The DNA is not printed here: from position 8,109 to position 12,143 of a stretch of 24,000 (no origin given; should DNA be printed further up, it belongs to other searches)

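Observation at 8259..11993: Solitary 1,244-aa nuclease-like + STAND NTPase + helical-arm protein: candidate uncharacterised single-gene antiphage sensor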

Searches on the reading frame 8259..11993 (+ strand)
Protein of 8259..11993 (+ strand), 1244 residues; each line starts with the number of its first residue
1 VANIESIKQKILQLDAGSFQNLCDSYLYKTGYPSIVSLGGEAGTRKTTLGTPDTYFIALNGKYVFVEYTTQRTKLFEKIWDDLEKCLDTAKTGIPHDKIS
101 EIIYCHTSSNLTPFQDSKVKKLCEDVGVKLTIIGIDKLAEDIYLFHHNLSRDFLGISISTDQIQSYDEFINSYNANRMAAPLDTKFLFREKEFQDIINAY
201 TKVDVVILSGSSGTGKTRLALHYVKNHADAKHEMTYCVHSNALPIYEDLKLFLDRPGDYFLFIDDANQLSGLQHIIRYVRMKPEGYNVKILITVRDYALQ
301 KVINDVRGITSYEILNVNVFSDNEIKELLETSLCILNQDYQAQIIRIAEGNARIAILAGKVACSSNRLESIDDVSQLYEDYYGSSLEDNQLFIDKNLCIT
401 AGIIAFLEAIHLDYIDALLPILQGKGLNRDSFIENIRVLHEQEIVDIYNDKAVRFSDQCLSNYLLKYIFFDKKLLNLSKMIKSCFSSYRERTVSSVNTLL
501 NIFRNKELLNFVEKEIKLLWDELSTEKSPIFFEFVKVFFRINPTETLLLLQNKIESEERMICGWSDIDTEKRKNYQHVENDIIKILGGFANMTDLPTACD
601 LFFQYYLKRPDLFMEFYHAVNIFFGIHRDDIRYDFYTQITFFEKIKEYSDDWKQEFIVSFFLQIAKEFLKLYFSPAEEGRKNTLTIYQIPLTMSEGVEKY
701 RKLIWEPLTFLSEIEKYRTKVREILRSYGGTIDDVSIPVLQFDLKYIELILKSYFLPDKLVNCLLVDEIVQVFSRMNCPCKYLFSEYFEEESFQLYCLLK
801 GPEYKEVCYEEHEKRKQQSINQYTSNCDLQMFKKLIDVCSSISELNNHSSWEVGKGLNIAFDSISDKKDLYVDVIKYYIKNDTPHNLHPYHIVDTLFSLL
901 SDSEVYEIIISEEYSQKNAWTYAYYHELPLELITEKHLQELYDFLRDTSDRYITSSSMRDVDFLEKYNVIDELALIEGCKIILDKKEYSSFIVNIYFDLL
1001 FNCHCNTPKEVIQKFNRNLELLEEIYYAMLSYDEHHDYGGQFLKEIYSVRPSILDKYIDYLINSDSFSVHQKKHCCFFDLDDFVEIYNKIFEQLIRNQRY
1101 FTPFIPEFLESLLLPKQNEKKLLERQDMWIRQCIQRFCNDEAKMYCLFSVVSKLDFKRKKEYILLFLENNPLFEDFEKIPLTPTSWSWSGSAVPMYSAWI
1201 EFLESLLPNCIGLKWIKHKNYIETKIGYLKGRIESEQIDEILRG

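Call 4: search_protein_families(library=pfam, proteins=[window:8259-11993:+], max_evalue=1)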
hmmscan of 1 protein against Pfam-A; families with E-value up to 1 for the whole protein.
window:8259-11993:+ (1244 aa): 17 families
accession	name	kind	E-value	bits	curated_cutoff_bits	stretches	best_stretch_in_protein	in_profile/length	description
PF20720.3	nSTAND3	-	6.7e-08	32.8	27.2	1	189-312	3-128/155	Novel STAND NTPase 3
PF25199.1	nSTAND_NTPase5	-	3.3e-06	27.4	34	1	201-297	39-135/145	Novel STAND NTPase 5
PF13191.12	AAA_16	-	1.5e-05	26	32.6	1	185-232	1-52/167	AAA ATPase domain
PF13173.12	AAA_14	-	5.9e-05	23.5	27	1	205-293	4-96/129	AAA domain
PF06745.19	ATPase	-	0.00038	20.3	26.6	1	193-233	8-49/231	KaiC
PF00931.28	NB-ARC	-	0.0026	17.5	23.5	0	201-232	16-47/248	NB-ARC domain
PF02562.22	PhoH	-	0.014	15.4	27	1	193-223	9-39/205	PhoH-like protein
PF24883.2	NPHP3_N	-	0.018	15.7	24.8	1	187-240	6-59/164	Nephrocystin 3, N-terminal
PF13401.12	AAA_22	-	0.019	15.7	27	1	205-280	7-80/130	AAA domain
PF01637.24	ATPase_2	-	0.025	14.8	33.2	1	186-238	1-55/225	ATPase domain predominantly from Archaea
PF13245.12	AAA_19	-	0.039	14.6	25.1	1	196-233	4-41/134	AAA domain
PF08477.19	Roc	-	0.045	14.4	27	1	206-239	2-35/119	Ras of Complex, Roc, domain of DAPkinase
PF03796.21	DnaB_C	-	0.046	13.5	27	1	192-237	8-52/255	DnaB-like helicase C terminal domain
PF05729.18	NACHT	-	0.069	13.4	26.7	0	204-231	1-28/167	NACHT domain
PF13481.12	AAA_25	-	0.079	13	27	1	202-224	32-54/195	AAA domain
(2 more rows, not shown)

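Call 5: search_protein_families(library=padloc, proteins=[window:8259-11993:+], max_evalue=1)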
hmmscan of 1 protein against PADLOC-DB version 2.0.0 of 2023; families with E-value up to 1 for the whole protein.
window:8259-11993:+ (1244 aa): 0 families

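Call 6: search_protein_families(library=ncbifam, proteins=[window:8259-11993:+], max_evalue=1)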
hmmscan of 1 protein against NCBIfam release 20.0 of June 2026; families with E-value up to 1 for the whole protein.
window:8259-11993:+ (1244 aa): 5 families
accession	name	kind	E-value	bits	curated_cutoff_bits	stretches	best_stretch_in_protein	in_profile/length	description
NF040586.1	FxSxx_TPR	equivalog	0.0017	16.9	300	1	184-229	6-51/830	FxSxx-COOH system tetratricopeptide repeat protein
NF038214.1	IS21_help_AAA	equivalog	0.083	12.6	200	1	205-238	92-125/232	IS21-like element helper ATPase IstB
TIGR03117.2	cas_csf4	equivalog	0.11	10.6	400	1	168-231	110-175/800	type IV CRISPR-associated DEAD/DEAH-box helicase Csf4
TIGR03880.1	KaiC_arch_3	hypoth_equivalog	0.12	11.9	249.45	0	202-226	15-39/224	KaiC domain-containing protein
NF006799.0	PRK09302.1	equivalog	0.16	10.4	408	1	200-231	270-301/515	circadian clock protein KaiC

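Call 9: find_homologous_proteins(query=window:8259-11993:+)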
Query window:8259-11993:+ (1244 aa): 1100 proteins with E <= 0.001 among 8000 candidates; the best 120 are listed.
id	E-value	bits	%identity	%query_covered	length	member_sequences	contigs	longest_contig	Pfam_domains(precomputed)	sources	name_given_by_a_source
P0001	0.0e+0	2811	99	100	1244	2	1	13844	PF25199.2,PF20720.4,PF13191.13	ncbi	-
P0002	0.0e+0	2543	91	100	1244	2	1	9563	PF20720.4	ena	-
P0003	0.0e+0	2542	91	100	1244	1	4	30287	PF20720.4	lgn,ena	-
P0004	0.0e+0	2542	91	100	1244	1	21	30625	PF20720.4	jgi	jgi:hypothetical protein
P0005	0.0e+0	2538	90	100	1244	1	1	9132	PF20720.4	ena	-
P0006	0.0e+0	2502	89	100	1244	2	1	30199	PF25199.2,PF20720.4,PF13191.13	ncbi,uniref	ncbi:ATP-binding protein [Enterococcus cecorum]|uniref:ATP-binding protein n=1 Tax=Enterococcus ceco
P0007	0.0e+0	2493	88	100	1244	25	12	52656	PF25199.2,PF20720.4,PF13191.13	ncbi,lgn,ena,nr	ncbi:ATP-binding protein [Enterococcus cecorum]|nr:ATP-binding protein [Enterococcus cecorum]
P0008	0.0e+0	2488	89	100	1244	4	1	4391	PF20720.4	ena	-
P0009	0.0e+0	2476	88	100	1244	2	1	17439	PF20720.4,PF13191.13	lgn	-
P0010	0.0e+0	2472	88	100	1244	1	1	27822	PF25199.2,PF20720.4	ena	-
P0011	0.0e+0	2470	88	100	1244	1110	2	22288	PF13173.13,PF25199.2,PF20720.4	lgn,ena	-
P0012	0.0e+0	2466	88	100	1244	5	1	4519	PF25199.2,PF20720.4,PF13191.13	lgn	-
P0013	0.0e+0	2415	86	100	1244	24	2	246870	PF20720.4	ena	-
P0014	0.0e+0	2414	88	98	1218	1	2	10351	PF25199.2,PF20720.4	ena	-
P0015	0.0e+0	2391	86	100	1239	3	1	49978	PF06745.20,PF25199.2,PF20720.4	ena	-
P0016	0.0e+0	2386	85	100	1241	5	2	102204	PF20720.4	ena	-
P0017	0.0e+0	2383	86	100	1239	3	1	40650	PF06745.20,PF25199.2,PF20720.4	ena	-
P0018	0.0e+0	2383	85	100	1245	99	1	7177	PF25199.2,PF20720.4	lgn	-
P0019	0.0e+0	2381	86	100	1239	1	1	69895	PF25199.2,PF20720.4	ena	-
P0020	0.0e+0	2380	86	100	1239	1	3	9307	PF06745.20,PF25199.2,PF20720.4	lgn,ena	-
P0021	0.0e+0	2379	85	100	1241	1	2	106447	PF20720.4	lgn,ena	-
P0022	0.0e+0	2378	85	100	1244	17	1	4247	PF20720.4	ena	-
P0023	0.0e+0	2377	86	100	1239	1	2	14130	PF06745.20,PF25199.2,PF20720.4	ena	-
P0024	0.0e+0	2374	86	100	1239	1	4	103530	PF06745.20,PF25199.2,PF20720.4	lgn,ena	-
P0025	0.0e+0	2373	84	100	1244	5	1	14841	PF20720.4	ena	-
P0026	0.0e+0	2366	84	100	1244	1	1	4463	PF20720.4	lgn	-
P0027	0.0e+0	2359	84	100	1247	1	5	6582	PF20720.4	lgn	-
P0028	0.0e+0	2350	85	100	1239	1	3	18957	PF25199.2,PF20720.4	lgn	-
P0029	0.0e+0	2340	83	100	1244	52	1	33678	PF25199.2,PF20720.4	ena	-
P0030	0.0e+0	2330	83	100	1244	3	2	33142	PF25199.2,PF20720.4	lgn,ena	-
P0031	0.0e+0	2329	83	100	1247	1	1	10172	PF25199.2,PF20720.4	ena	-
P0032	0.0e+0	2328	83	100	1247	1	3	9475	PF25199.2,PF20720.4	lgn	-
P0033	0.0e+0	2327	83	100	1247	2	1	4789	PF25199.2,PF20720.4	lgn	-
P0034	0.0e+0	2324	83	100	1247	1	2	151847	PF25199.2,PF20720.4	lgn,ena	-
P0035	0.0e+0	2322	83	100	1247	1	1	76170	PF25199.2,PF20720.4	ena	-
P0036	0.0e+0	2321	83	100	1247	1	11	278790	PF25199.2,PF20720.4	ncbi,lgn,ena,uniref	ncbi:ATP-binding protein [Frisingicoccus sp.]|uniref:nSTAND3 domain-containing NTPase n=1 Tax=Frisin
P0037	0.0e+0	2317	83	100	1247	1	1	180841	PF25199.2,PF20720.4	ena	-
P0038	0.0e+0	2300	81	100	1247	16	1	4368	PF25199.2,PF20720.4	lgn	-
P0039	0.0e+0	2281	81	100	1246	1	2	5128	PF20720.4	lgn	-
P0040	0.0e+0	2276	81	100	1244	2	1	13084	PF20720.4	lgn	-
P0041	0.0e+0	2252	80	100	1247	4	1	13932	PF20720.4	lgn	-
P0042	0.0e+0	2239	83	97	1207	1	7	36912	PF25199.2,PF20720.4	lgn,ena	-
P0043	0.0e+0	2233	79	100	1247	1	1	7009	PF20720.4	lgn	-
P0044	0.0e+0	2231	79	100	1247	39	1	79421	PF20720.4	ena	-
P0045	0.0e+0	2229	80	100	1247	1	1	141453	PF20720.4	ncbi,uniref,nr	ncbi:ATP-binding protein [Anaerovorax odorimutans]|uniref:ATP-binding protein n=1 Tax=Anaerovorax od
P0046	0.0e+0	2229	79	100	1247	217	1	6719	PF25199.2,PF20720.4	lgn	-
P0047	0.0e+0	2228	79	100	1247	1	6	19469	PF20720.4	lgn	-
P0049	0.0e+0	2220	78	100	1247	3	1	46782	PF20720.4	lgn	-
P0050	0.0e+0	2217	78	100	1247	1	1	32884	PF25199.2,PF20720.4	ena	-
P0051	0.0e+0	2214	90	88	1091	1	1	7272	PF20720.4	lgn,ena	-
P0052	0.0e+0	2212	90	88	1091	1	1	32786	PF20720.4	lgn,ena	-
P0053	0.0e+0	2209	79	100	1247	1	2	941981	PF25199.2,PF20720.4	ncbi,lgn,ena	-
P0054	0.0e+0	2207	78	100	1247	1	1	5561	PF20720.4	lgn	-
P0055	0.0e+0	2206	78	100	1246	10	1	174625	PF20720.4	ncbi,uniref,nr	ncbi:ATP-binding protein [Lachnospiraceae bacterium ASD5720]|uniref:ATP-binding protein n=1 Tax=Dipl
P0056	0.0e+0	2203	78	100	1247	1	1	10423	PF25199.2,PF20720.4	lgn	-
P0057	0.0e+0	2201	78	100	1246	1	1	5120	PF25199.2,PF20720.4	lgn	-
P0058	0.0e+0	2198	77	100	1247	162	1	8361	PF20720.4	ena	-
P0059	0.0e+0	2196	78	100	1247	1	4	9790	PF20720.4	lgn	-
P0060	0.0e+0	2191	77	100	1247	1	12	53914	PF13173.13,PF25199.2,PF20720.4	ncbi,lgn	-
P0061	0.0e+0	2191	78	100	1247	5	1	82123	PF25199.2,PF20720.4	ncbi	-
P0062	0.0e+0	2187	77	100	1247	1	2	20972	PF20720.4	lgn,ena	-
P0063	0.0e+0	2183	77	100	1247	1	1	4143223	PF25199.2,PF20720.4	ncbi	-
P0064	0.0e+0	2183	77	100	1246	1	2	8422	PF20720.4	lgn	-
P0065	0.0e+0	2181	77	100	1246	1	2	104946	PF20720.4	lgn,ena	-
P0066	0.0e+0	2181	77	100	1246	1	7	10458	PF20720.4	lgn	-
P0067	0.0e+0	2178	77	100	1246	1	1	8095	PF20720.4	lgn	-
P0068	0.0e+0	2178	78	100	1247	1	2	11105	PF20720.4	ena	-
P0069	0.0e+0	2178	77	100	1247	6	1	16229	PF20720.4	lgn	-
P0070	0.0e+0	2177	76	100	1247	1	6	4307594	PF20720.4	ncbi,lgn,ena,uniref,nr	ncbi:ATP-binding protein [Ihubacter massiliensis]|uniref:ATP-binding protein n=1 Tax=Hominibacterium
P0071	0.0e+0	2170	76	100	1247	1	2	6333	PF25199.2,PF20720.4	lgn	-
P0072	0.0e+0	2168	77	100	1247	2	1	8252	PF20720.4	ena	-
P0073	0.0e+0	2162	90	86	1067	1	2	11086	PF20720.4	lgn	-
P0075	0.0e+0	2159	77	100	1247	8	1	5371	PF25199.2,PF20720.4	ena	-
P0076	0.0e+0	2159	77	100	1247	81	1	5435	PF20720.4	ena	-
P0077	0.0e+0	2155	76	100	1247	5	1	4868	PF20720.4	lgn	-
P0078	0.0e+0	2153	76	100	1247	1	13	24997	PF25199.2,PF20720.4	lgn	-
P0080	0.0e+0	2147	77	100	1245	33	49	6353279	PF20720.4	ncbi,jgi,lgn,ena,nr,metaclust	ncbi:hypothetical protein [Enterocloster asparagiformis]|nr:hypothetical protein [Enterocloster aspa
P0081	0.0e+0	2142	76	100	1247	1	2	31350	PF25199.2,PF20720.4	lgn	-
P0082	0.0e+0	2141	88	88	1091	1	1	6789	PF20720.4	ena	-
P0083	0.0e+0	2141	88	88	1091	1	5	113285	PF20720.4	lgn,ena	-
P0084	0.0e+0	2140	88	88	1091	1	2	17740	PF20720.4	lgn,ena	-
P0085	0.0e+0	2138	87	88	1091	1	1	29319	PF20720.4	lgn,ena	-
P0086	0.0e+0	2137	87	88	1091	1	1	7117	PF25199.2,PF20720.4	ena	-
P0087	0.0e+0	2135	76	100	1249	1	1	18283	PF20720.4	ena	-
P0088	0.0e+0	2135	76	100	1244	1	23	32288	PF25199.2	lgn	-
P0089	0.0e+0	2134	76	100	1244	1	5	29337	PF25199.2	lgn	-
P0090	0.0e+0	2127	75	100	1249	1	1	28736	PF20720.4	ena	-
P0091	0.0e+0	2108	75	100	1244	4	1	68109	PF25199.2,PF20720.4,PF13191.13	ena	-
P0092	0.0e+0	2108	74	100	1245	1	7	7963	PF25199.2,PF20720.4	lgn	-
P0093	0.0e+0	2106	90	84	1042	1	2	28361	PF20720.4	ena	-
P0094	0.0e+0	2098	74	100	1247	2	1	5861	PF25199.2,PF20720.4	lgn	-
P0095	0.0e+0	2094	88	86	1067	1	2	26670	PF20720.4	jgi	jgi:hypothetical protein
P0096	0.0e+0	2088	87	86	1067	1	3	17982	PF20720.4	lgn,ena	-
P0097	0.0e+0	2088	74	100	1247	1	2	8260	PF25199.2,PF20720.4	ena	-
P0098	0.0e+0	2087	74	100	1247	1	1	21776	PF25199.2,PF20720.4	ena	-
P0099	0.0e+0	2086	87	86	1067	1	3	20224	PF20720.4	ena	-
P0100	0.0e+0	2084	74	100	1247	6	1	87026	PF20720.4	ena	-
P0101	0.0e+0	2082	74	100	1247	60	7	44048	PF25199.2,PF20720.4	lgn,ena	-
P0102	0.0e+0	2082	73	100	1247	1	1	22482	PF20720.4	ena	-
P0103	0.0e+0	2080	74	100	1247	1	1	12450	PF20720.4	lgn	-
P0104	0.0e+0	2079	74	100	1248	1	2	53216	PF20720.4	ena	-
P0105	0.0e+0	2078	74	100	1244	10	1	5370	PF25199.2,PF13191.13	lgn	-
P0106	0.0e+0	2077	79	94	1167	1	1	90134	PF20720.4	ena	-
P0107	0.0e+0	2075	75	96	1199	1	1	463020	PF20720.4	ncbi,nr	ncbi:MAG: ATP-binding protein [Clostridiales Family XIII bacterium]|nr:ATP-binding protein [Clostrid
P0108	0.0e+0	2072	74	100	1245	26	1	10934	PF25199.2,PF20720.4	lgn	-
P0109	0.0e+0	2063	74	100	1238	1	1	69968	PF25199.2,PF20720.4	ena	-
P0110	0.0e+0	2060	73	100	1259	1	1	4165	PF25199.2,PF20720.4,PF13191.13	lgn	-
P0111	0.0e+0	2056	75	100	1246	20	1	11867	PF25199.2,PF20720.4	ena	-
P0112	0.0e+0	2045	85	85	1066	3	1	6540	PF25199.2,PF20720.4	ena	-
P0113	0.0e+0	2044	72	100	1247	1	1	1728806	PF25199.2,PF20720.4,PF13191.13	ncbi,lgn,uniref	ncbi:ATP-binding protein [Lacrimispora sp.]|uniref:ATP-binding protein n=1 Tax=Lacrimispora sp. TaxI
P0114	0.0e+0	2036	72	100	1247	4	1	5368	PF25199.2,PF20720.4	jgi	jgi:hypothetical protein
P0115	0.0e+0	2024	73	100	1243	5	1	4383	PF25199.2,PF20720.4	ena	-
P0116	0.0e+0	2020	72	100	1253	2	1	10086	PF20720.4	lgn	-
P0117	0.0e+0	2013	71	100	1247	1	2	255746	PF25199.2,PF20720.4,PF13191.13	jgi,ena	jgi:hypothetical protein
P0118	0.0e+0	2009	72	100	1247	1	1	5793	PF13173.13,PF25199.2,PF20720.4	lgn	-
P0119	0.0e+0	2007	78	92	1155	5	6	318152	PF20720.4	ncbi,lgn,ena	-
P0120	0.0e+0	2006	78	92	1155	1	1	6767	PF20720.4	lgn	-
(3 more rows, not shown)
